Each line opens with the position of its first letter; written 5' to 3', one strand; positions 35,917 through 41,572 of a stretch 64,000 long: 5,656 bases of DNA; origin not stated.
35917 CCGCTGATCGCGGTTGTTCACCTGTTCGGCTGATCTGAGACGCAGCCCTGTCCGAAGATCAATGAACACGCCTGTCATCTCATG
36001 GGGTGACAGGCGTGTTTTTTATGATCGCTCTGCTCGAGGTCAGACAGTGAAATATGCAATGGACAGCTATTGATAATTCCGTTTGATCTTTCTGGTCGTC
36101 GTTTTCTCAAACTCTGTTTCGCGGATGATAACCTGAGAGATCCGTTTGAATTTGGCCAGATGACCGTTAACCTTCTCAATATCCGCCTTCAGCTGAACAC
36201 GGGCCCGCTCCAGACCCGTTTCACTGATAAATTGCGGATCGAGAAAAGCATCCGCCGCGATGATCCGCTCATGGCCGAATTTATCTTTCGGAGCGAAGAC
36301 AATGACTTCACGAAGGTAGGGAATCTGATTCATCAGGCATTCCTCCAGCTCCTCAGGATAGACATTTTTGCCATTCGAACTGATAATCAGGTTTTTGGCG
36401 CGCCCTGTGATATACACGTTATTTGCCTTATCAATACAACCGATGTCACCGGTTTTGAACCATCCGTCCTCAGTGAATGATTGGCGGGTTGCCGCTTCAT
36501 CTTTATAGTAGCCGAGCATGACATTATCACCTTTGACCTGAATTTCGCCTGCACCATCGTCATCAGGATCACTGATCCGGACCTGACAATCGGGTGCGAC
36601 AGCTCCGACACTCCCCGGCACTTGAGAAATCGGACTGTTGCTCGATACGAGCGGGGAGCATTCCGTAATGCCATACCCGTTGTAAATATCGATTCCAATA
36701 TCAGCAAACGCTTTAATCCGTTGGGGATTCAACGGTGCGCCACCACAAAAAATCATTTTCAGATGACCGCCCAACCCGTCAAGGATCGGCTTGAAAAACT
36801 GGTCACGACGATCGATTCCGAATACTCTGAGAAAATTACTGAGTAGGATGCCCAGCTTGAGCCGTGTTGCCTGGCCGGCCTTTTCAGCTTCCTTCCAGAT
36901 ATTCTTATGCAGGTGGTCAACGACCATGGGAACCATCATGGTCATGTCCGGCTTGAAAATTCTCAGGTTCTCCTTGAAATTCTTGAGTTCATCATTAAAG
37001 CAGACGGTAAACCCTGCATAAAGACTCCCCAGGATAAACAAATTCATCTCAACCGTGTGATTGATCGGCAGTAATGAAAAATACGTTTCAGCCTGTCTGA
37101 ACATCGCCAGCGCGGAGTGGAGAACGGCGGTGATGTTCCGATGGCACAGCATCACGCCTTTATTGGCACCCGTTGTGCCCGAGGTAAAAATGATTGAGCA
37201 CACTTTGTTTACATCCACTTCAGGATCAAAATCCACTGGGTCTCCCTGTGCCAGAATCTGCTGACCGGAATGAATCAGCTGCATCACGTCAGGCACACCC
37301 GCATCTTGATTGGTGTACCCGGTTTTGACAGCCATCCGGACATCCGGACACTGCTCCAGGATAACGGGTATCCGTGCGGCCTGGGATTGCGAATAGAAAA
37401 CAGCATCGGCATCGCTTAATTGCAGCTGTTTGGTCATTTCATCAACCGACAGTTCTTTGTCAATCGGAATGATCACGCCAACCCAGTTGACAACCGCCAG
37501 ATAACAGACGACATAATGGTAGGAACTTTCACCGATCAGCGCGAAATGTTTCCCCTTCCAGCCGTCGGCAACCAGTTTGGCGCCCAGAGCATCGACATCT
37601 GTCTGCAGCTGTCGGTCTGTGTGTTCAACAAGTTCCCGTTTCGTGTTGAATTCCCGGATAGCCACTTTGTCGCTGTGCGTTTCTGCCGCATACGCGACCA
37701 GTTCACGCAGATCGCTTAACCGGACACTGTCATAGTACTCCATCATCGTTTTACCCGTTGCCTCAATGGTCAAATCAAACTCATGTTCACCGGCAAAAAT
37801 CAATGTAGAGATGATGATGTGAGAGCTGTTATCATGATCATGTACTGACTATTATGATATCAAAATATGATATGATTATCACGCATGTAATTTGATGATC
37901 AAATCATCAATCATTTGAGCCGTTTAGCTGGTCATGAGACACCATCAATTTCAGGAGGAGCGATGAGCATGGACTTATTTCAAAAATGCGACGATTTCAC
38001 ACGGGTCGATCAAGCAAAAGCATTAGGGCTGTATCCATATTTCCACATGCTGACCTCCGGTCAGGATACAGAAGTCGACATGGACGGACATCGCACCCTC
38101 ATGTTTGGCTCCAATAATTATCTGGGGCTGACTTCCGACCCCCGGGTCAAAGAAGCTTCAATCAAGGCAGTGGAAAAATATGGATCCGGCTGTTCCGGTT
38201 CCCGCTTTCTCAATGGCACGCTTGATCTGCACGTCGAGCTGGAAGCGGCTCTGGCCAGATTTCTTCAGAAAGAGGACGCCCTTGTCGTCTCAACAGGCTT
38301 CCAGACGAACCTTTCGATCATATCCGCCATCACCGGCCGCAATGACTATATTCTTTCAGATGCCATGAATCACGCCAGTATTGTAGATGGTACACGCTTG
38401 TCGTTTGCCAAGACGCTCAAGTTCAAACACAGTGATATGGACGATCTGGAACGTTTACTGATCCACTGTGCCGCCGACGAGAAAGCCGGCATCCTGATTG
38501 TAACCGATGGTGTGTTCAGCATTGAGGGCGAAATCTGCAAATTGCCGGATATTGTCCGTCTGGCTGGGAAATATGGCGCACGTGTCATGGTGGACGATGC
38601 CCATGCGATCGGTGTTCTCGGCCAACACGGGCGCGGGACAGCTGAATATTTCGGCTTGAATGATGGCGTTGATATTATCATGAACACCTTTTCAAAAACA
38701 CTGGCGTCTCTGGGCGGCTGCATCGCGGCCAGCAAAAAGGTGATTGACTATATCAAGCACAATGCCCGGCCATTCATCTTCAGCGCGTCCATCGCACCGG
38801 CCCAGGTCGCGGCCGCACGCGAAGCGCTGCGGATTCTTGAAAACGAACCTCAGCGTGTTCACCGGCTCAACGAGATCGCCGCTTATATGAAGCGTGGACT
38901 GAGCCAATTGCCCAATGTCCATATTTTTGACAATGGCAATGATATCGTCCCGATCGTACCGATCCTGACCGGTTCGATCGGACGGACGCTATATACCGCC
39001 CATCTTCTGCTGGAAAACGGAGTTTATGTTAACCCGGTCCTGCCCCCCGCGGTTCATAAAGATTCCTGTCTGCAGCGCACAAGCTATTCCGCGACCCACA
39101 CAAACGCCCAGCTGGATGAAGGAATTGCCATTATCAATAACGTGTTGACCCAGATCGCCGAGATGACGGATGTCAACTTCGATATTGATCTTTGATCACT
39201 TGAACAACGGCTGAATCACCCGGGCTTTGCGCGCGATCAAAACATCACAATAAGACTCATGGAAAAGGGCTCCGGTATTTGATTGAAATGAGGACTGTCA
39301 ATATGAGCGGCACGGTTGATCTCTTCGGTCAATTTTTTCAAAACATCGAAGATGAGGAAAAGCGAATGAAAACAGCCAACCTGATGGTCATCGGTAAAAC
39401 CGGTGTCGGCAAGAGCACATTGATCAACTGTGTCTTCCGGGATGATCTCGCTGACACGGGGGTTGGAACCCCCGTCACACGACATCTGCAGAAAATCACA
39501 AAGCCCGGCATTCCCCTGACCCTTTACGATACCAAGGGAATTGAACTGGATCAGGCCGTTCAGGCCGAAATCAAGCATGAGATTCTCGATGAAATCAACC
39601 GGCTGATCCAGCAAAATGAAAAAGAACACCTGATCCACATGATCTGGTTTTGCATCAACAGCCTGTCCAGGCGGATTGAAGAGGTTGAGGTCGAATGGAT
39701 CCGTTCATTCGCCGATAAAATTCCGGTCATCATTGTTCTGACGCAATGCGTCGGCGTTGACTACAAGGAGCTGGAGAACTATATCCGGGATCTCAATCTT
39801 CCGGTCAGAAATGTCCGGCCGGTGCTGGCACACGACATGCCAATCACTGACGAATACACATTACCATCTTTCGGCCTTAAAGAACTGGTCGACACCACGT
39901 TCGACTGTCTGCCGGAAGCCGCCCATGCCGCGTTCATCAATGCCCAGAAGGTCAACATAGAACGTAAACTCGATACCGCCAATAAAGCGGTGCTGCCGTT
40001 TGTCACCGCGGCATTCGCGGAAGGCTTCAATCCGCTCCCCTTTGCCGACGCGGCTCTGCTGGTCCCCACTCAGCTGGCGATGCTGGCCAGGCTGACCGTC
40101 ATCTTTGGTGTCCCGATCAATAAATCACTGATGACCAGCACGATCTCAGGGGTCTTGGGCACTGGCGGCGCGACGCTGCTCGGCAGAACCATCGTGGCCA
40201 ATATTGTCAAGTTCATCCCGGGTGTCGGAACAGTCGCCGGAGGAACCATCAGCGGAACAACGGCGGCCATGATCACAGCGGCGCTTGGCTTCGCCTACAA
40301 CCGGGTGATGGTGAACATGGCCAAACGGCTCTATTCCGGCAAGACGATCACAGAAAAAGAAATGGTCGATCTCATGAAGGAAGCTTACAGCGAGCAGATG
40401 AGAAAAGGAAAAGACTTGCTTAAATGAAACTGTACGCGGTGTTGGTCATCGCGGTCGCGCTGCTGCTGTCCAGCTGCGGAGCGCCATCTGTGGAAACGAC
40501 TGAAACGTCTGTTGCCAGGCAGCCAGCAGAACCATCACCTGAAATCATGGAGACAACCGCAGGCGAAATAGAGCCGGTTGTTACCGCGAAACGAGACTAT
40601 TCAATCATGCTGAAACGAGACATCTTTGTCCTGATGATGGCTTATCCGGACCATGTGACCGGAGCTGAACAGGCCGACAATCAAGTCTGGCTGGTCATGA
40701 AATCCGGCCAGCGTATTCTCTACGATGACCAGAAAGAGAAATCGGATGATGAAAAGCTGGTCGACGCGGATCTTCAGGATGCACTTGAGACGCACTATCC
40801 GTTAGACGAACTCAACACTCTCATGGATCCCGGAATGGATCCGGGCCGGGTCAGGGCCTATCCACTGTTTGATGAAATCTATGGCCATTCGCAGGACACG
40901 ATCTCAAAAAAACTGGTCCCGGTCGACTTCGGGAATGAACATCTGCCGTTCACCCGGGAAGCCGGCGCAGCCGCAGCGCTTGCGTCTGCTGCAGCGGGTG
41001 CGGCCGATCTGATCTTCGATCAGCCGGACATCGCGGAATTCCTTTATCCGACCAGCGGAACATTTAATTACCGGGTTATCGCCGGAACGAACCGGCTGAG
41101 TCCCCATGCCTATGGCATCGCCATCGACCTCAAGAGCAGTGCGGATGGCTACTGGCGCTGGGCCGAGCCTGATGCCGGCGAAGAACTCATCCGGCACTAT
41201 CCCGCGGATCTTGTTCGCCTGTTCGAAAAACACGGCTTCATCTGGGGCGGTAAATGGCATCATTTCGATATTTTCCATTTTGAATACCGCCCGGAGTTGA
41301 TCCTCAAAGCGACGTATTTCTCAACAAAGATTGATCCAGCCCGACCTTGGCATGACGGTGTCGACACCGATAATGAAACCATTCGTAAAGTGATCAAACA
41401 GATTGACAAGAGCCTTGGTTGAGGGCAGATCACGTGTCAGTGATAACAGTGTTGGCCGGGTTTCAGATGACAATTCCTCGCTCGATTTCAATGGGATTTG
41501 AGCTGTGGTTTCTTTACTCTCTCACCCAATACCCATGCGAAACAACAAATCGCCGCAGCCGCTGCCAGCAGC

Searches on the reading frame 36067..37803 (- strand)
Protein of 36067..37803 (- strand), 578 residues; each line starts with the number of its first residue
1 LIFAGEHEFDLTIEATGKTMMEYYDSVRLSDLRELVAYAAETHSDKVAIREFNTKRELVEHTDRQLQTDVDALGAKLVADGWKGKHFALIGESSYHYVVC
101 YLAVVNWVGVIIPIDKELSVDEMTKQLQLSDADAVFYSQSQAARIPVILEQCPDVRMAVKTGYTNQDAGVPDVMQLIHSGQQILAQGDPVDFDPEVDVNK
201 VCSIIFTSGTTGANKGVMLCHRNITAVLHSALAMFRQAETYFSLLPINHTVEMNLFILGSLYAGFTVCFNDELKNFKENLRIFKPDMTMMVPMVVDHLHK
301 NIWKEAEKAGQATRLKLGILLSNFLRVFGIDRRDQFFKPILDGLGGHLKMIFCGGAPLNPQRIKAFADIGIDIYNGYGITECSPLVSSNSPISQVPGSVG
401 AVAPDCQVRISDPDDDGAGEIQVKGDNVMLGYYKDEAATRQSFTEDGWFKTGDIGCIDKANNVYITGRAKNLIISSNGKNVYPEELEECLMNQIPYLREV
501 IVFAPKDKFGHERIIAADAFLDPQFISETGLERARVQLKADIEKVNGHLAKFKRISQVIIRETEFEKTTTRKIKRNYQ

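Call 5: search_protein_families(library=pfam, proteins=[window:36067-37803:-], max_evalue=0.001)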
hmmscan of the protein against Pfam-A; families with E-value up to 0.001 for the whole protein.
window:36067-37803:- (578 aa): 2 families
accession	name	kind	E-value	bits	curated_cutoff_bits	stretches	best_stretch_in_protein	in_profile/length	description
PF00501.34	AMP-binding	-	2e-60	205.1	29.9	1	39-433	4-384/384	AMP-binding enzyme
PF23562.2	AMP-binding_C_3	-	6.3e-05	23.8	20.8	1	471-575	2-105/124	AMP-binding enzyme C-terminal domain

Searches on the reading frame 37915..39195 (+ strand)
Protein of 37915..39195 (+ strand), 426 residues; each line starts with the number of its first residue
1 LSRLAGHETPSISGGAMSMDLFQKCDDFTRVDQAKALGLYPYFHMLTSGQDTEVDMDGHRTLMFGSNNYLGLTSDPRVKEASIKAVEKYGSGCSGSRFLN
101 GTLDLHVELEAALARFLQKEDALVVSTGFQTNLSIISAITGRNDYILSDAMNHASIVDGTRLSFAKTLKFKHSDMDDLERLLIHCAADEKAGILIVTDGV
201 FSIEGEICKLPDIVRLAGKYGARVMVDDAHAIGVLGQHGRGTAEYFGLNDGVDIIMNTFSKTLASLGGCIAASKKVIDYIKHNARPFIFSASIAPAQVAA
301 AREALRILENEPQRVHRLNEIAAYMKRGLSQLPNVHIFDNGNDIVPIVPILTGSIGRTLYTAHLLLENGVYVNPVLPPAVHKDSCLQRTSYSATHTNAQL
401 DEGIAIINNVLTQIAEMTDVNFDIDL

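Call 5: search_protein_families(library=pfam, proteins=[window:37915-39195:+], max_evalue=0.001)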
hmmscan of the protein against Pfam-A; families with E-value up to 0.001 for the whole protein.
window:37915-39195:+ (426 aa): 3 families
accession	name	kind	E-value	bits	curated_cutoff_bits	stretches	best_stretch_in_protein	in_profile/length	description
PF00155.27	Aminotran_1_2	-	1.1e-49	170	19.7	1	63-406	5-360/361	Aminotransferase class I and II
PF01212.27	Beta_elim_lyase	-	1e-07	32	27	1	108-335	36-271/288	Beta-eliminating lyase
PF00266.25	Aminotran_5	-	0.00018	21.1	21.5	0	126-233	69-181/371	Aminotransferase class-V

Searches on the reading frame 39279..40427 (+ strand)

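Call 5: search_protein_families(library=pfam, proteins=[window:39279-40427:+], max_evalue=0.001)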
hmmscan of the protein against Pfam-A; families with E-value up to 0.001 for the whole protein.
window:39279-40427:+ (382 aa): 6 families
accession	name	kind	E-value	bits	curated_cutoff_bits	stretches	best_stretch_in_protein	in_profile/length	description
PF01926.29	MMR_HSR1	-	1.6e-10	41.5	21.9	1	35-155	2-112/113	50S ribosome-binding GTPase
PF00735.24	Septin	-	8.6e-09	35.5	26.2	1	33-166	5-160/280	Septin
PF04548.22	AIG1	-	2.6e-06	27.3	27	1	34-171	2-140/212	AIG1 family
PF05128.17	DUF697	-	1.4e-05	25.3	27.7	1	243-349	32-140/162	Domain of unknown function (DUF697)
PF03193.22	RsgA_GTPase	-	0.00041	20.6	30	0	22-55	96-129/174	RsgA GTPase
PF00350.29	Dynamin_N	-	0.00061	20.3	27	0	36-91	2-41/168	Dynamin family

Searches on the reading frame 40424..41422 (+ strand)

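Call 5: search_protein_families(library=pfam, proteins=[window:40424-41422:+], max_evalue=0.001)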
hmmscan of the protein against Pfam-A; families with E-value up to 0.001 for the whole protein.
window:40424-41422:+ (332 aa): 1 family
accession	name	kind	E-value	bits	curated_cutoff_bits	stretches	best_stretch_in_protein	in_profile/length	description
PF13539.11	Peptidase_M15_4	-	1.5e-19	70.7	25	1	220-288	1-70/70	D-alanyl-D-alanine carboxypeptidase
